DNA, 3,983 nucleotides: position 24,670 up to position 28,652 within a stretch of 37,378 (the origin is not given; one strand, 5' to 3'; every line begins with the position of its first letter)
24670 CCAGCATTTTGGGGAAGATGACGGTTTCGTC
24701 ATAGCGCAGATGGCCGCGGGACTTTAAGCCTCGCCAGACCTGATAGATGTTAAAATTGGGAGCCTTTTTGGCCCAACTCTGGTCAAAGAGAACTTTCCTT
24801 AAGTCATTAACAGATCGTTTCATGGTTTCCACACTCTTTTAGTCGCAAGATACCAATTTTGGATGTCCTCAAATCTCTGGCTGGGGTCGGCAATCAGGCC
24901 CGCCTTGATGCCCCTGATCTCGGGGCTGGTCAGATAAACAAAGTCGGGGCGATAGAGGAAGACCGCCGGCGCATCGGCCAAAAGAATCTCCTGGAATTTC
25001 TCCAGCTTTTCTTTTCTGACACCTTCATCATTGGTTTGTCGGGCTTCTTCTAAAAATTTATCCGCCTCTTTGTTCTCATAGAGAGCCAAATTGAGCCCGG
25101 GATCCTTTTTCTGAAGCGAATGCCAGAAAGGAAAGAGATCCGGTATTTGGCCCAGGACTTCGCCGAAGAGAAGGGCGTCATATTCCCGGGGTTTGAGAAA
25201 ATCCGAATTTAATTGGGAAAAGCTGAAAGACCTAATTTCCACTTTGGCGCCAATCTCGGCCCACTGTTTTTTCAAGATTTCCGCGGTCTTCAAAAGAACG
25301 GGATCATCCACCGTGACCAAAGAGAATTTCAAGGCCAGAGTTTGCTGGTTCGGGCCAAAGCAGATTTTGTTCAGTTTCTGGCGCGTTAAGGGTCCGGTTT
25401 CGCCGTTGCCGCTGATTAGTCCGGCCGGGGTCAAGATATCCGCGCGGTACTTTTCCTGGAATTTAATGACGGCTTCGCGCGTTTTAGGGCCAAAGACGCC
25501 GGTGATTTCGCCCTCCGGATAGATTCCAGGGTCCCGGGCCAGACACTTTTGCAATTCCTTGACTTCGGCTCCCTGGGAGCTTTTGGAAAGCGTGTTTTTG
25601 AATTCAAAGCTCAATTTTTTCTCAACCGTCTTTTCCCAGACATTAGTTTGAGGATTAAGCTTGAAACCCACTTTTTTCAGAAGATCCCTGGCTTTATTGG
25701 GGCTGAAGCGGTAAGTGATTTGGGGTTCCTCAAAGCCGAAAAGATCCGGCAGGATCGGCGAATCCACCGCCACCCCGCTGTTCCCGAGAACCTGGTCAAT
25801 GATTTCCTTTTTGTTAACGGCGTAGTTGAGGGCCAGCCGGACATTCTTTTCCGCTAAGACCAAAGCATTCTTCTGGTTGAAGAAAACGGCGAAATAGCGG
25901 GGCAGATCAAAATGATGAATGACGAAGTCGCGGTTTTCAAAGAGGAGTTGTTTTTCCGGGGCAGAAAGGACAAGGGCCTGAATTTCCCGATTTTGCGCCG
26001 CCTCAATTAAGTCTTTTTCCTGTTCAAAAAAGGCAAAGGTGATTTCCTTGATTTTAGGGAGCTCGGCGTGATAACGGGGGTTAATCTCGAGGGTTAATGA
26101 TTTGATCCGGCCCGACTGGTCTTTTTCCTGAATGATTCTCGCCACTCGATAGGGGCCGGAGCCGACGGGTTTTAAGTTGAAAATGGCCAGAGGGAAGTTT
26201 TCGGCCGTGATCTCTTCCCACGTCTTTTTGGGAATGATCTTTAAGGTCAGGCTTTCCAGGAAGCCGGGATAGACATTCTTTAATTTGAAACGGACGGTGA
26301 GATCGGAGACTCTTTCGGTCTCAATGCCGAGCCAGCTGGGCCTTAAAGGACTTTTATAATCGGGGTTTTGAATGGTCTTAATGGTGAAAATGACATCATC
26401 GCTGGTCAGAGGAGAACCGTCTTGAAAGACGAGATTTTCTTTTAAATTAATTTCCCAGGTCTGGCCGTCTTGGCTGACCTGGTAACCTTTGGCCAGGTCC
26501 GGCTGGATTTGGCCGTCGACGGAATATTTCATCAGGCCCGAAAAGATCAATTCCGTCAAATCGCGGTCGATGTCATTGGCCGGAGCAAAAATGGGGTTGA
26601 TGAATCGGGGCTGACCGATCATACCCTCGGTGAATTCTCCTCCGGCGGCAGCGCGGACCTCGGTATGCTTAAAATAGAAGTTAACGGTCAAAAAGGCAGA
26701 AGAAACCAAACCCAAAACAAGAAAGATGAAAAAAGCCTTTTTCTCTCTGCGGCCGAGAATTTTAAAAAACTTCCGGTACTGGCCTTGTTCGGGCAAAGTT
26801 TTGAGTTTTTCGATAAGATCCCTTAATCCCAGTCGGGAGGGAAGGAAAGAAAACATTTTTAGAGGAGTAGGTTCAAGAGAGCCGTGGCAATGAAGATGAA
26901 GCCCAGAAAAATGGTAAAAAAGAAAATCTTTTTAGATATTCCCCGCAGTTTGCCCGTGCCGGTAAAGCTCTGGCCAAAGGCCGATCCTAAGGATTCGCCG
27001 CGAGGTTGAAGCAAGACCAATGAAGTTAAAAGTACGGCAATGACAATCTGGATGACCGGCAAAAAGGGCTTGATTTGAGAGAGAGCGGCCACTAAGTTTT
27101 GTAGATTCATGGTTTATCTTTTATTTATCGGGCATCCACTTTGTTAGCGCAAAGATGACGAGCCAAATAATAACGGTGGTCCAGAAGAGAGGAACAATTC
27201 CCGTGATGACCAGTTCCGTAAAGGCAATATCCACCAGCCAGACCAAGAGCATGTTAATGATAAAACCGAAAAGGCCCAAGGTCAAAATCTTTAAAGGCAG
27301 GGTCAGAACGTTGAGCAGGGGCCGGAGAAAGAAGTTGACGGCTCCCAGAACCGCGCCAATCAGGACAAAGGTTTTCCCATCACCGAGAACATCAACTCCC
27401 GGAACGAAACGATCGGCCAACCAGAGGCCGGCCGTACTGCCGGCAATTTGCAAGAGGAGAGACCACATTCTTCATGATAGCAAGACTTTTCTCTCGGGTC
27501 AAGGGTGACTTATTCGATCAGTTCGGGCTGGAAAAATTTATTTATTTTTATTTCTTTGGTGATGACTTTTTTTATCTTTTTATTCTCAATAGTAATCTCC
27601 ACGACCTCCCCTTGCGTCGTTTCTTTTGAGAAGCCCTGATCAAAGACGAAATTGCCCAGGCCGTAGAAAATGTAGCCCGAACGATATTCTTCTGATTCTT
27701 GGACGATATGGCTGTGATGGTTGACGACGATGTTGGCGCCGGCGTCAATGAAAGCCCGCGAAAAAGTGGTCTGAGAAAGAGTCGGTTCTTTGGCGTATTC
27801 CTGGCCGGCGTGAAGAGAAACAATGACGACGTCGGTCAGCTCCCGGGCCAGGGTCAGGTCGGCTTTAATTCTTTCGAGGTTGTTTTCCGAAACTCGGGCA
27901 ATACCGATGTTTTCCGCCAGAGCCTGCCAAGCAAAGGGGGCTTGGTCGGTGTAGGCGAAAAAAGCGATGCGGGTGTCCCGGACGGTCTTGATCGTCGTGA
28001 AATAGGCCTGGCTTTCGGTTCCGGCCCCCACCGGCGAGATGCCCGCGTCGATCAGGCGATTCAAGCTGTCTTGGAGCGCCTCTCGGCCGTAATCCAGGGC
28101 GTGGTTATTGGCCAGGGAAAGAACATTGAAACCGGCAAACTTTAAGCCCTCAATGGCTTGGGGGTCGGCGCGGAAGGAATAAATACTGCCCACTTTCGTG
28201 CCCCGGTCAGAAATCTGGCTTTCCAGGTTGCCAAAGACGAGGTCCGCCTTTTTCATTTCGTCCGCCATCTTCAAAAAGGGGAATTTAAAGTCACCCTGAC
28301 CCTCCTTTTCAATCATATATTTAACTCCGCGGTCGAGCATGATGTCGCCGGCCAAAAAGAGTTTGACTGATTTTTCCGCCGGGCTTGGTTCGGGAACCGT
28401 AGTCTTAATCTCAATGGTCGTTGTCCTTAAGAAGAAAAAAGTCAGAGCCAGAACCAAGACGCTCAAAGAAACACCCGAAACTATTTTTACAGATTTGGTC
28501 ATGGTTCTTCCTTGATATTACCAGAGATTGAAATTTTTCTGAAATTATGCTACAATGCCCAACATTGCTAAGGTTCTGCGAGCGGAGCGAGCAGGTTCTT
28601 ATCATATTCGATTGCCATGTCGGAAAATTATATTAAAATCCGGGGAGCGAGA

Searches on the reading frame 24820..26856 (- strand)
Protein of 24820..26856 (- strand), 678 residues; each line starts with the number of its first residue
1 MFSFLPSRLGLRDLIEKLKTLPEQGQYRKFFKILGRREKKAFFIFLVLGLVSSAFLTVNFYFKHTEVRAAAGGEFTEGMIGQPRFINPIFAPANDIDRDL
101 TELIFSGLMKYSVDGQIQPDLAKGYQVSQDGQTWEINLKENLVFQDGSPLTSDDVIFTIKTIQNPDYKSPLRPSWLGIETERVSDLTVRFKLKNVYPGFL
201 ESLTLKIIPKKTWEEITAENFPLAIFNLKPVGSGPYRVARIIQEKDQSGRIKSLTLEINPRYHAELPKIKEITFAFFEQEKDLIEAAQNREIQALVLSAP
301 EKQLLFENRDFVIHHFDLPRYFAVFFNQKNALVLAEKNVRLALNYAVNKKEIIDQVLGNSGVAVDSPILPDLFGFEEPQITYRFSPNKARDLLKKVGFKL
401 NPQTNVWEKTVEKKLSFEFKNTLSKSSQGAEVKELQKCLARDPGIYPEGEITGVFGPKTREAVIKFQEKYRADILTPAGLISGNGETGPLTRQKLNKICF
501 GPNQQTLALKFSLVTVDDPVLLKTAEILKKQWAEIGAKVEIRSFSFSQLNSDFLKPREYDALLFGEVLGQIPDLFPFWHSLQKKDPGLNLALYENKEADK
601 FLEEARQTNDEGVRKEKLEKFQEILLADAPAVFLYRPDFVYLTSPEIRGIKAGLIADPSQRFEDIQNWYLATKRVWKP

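Call 13: search_protein_families(library=pfam, proteins=[window:24820-26856:-], max_evalue=0.00001)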
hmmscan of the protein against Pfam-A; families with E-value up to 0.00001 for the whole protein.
window:24820-26856:- (678 aa): 2 families
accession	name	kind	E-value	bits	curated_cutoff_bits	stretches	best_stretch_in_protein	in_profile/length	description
PF00496.27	SBP_bac_5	-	1.5e-65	222.2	32.4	1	116-414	1-289/368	Bacterial extracellular solute-binding proteins, family 5 Middle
PF01471.23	PG_binding_1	-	3.3e-09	37.2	23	1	428-471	1-42/57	Putative peptidoglycan binding domain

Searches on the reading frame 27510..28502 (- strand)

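Call 13: search_protein_families(library=pfam, proteins=[window:27510-28502:-], max_evalue=0.00001)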
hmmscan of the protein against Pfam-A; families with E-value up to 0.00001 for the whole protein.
window:27510-28502:- (330 aa): 1 family
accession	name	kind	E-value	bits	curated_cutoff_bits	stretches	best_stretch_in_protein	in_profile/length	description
PF09587.15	PGA_cap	-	2.9e-70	237.1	27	1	47-289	1-255/255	Bacterial capsule synthesis protein PGA_cap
